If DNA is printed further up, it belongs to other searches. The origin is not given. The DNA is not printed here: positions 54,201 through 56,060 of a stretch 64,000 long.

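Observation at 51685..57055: Orphan secreted 890-aa protein coupled to a PMT/ArnT-type GT-C transferase and a polyprenyl-P-sugar synthase-GtrA fusion: candidate undescribed periplasmic glycosylation module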

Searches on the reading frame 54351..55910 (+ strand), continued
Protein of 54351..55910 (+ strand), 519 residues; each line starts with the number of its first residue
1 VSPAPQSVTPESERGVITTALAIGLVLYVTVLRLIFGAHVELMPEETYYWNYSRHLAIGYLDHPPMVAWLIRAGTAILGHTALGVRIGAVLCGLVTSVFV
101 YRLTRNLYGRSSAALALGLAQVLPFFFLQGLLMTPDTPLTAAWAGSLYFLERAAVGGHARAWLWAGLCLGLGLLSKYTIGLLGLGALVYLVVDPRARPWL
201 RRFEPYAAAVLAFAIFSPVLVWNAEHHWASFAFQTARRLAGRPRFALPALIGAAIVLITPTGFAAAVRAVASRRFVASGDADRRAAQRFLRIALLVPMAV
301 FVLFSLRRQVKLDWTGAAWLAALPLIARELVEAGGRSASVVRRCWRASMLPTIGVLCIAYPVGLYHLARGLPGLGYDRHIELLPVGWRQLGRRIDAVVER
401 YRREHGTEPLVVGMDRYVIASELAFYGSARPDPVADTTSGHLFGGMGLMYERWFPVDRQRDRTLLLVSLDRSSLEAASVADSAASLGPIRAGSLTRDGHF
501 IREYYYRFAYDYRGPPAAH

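Call 53: fold_search(model_id=the predicted structure, library=pdb)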
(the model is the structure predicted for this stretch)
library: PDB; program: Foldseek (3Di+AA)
matches with E <= 10: 523; with E <= 0.001: 23
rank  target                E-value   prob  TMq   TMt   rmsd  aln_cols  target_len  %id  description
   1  5ezm                  3.8e-09  1.00  0.57  0.56   9.9       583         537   17  Crystal Structure of ArnT from Cupriavidus metallidurans in the apo state (released 2016-02-17)
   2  5f15                  4.9e-09  1.00  0.53  0.52  11.9       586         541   18  Crystal Structure of ArnT from Cupriavidus metallidurans bound to Undecaprenyl phosphate (released 2016-02-17)
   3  7e9s_A                5.7e-06  1.00  0.44  0.30  10.9       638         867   13  Archaeal oligosaccharyltransferase AglB from Archaeoglobus fulgidus in complex with an inhibitory peptide and a dolich (released 2021-09-08)
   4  9s6t_A                7.0e-06  1.00  0.48  0.51  10.3       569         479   11  Ternary cryo-EM structure of chicken ALG12 with Dol25-PP-GlcNAc2Man7, Dol25-P-Man, and Fab (released 2026-03-18)
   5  8pn9_A                1.1e-05  1.00  0.48  0.40  10.8       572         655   13  Structure of human oligosaccharyltransferase OST-A complex bound to NGI-1 (released 2024-05-08)
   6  9n9j_I                1.3e-05  1.00  0.43  0.33  15.5       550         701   14  Structure of a GRP94 folding intermediate engaged with a CCDC134- and FKBP11-bound secretory translocon (released 2025-11-19)
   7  8b6l_I                2.6e-05  1.00  0.44  0.35  16.7       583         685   14  Subtomogram average of the human Sec61-TRAP-OSTA-translocon (released 2022-12-07)
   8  3wak                  3.2e-05  1.00  0.39  0.25  11.0       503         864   14  Crystal structure of the Archaeoglobus fulgidus oligosaccharyltransferase (O29867_ARCFU) in the apo form (released 2013-10-30)
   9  3rce_A                3.8e-05  1.00  0.48  0.38  13.1       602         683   10  Bacterial oligosaccharyltransferase PglB (released 2011-06-15)
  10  3waj                  4.0e-05  1.00  0.43  0.31  14.9       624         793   14  Crystal structure of the Archaeoglobus fulgidus oligosaccharyltransferase (O29867_ARCFU) complex with Zn and sulfate (released 2013-10-30)
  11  7oci_F                5.2e-05  1.00  0.47  0.40  11.3       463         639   11  Cryo-EM structure of yeast Ost6p containing oligosaccharyltransferase complex (released 2022-02-16)
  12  6s7t_A                7.0e-05  1.00  0.46  0.36  10.1       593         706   12  Cryo-EM structure of human oligosaccharyltransferase complex OST-B (released 2019-12-18)
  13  9s6s_A                7.0e-05  1.00  0.47  0.46  11.3       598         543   13  Ternary cryo-EM structure of human ALG9 with Dol25-PP-GlcNAc2Man6, Dol25-P-Man and Fab (released 2026-03-18)
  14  9s6u_A                7.6e-05  1.00  0.48  0.46  10.6       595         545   12  Ternary cryo-EM structure of human ALG9 with Dol25-PP-GlcNAc2Man8, Dol25-P-Man and Fab (released 2026-03-18)
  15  5gmy_A                1.0e-04  1.00  0.41  0.27   9.7       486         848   14  Crystal structure of the Archaeoglobus fulgidus oligosaccharyltransferase (O29867_ARCFU) tethered with an acceptor pep (released 2017-02-01)
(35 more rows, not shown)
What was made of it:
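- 54351..55910 (+): GT-C glycosyltransferase of 519 aa (Pfam PMT_2) with an ArnT-like fold. It lacks the N-terminal GtrA domain that most orthologues carry. Best PDB fold match is ArnT 5ezm, E 3.8e-09, TM 0.57 (call 53).
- On Carrier-lipid (three-component type) periplasmic glycosylation system: The top 23 Foldseek matches (E<=0.001) are all GT-C enzymes (call 53).
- On Protein O-mannosyltransferase (PMT, GT39): Pmt4 and Pmt1-Pmt2 score E 2e-04 to 1e-02 with TM 0.29-0.44, mostly over about 250 aligned columns (call 53).
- On ArnT (GT83, lipid A Ara4N transferase): 5ezm and 5f15 are the best matches, TM 0.53-0.57 over the whole protein (call 53).
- Closest known: ArnC/ArnT. Same: ArnT is the best structural match of the GT-C model (E 3.8e-09, TM 0.57, call 53).
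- Closest known: Actinobacterial Ppm1/Pmt protein O-mannosylation. Different: Pmt structures rank well below ArnT (call 53).
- OSTs and ALGs follow at 6e-06 or weaker, and Pmt structures at 2e-04 to 1e-02 (call 53). Fold ranking puts ArnT first (call 53). ArnT is the best structural match (call 53).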

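Call 58: search_protein_families(library=pfam, proteins=[L106:6691-8586:+, L129:9271-11430:-, L096:9015-9614:+, L152:7475-8155:+, L143:765-2207:+, L161:6721-8532:+, L090:9388-10005:+, L132:5141-5599:+, L110:2685-5828:+], max_evalue=0.001)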
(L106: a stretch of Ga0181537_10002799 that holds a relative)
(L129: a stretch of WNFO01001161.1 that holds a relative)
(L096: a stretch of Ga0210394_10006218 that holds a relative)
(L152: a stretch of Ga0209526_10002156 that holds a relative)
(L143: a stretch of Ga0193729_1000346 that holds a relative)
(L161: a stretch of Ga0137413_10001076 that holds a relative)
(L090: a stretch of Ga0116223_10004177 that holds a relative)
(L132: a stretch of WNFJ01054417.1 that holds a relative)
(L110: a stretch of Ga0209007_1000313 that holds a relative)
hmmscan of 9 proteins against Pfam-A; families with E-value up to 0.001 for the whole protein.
L106:6691-8586:+ (631 aa): 2 families
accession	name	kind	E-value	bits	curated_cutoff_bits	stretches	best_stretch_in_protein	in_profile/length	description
PF13231.12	PMT_2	-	9.5e-48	162.9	26.1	1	172-332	1-160/160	Dolichyl-phosphate-mannose-protein mannosyltransferase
PF04138.20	GtrA_DPMS_TM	-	4e-05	24.2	26.1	1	11-110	7-107/117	GtrA/DPMS, transmembrane domain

L129:9271-11430:- (719 aa): 3 families
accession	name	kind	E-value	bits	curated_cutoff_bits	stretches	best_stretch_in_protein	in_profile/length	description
PF00933.27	Glyco_hydro_3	-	8.6e-67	226.2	27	1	12-322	1-316/316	Glycosyl hydrolase family 3 N terminal domain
PF01915.27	Glyco_hydro_3_C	-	4e-48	164.5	31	1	360-595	1-200/200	Glycosyl hydrolase family 3 C-terminal domain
PF14310.12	Fn3-like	-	2.3e-15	56.9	25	1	632-698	1-68/71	Fibronectin type III-like domain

L096:9015-9614:+ (199 aa): 1 family
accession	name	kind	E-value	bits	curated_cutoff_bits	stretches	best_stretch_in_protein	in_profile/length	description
PF16747.10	Adhesin_E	-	1.9e-15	57.5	23.7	1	86-190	5-109/109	Surface-adhesin protein E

L152:7475-8155:+ (226 aa): 2 families
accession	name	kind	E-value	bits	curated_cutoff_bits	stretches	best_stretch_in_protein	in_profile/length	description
PF00486.34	Trans_reg_C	-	4.3e-28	97.6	26.2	1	148-221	2-76/77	Transcriptional regulatory protein, C terminal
PF00072.30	Response_reg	-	2e-23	83.1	30.2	1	3-113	1-110/111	Response regulator receiver domain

L143:765-2207:+ (480 aa): 4 families
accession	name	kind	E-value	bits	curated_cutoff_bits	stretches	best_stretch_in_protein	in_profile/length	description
PF02518.31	HATPase_c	-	2.1e-23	83.3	26.4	1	343-442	1-101/111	Histidine kinase-, DNA gyrase B-, and HSP90-like ATPase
PF00512.31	HisKA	-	2.3e-07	31.2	26.9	1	236-298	5-66/66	His Kinase A (phospho-acceptor) domain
PF00672.30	HAMP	-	1.3e-06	29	25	1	177-227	3-52/53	HAMP domain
PF13581.12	HATPase_c_2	-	3.4e-05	24.3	27.4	1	351-419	35-104/127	Histidine kinase-like ATPase domain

L161:6721-8532:+ (603 aa): 3 families
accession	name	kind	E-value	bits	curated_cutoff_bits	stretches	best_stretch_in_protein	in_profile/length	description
PF06472.20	ABC_membrane_2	-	9.1e-30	104.4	24.4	1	46-293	15-248/269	ABC transporter transmembrane region 2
PF05992.17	SbmA_BacA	-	6.7e-21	75.5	24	1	59-359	23-310/315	SbmA/BacA-like family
PF00005.33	ABC_tran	-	4.7e-10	40.6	25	1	405-535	4-135/137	ABC transporter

L090:9388-10005:+ (205 aa): 0 families

L132:5141-5599:+ (152 aa): 0 families

L110:2685-5828:+ (1047 aa): 2 families
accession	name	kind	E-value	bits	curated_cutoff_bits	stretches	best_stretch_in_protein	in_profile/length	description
PF00873.25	ACR_tran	-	0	1029.3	28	1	4-1012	2-1020/1021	AcrB/AcrD/AcrF family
PF03176.21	MMPL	-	1.9e-05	24.2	20.5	1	295-492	105-305/333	MMPL family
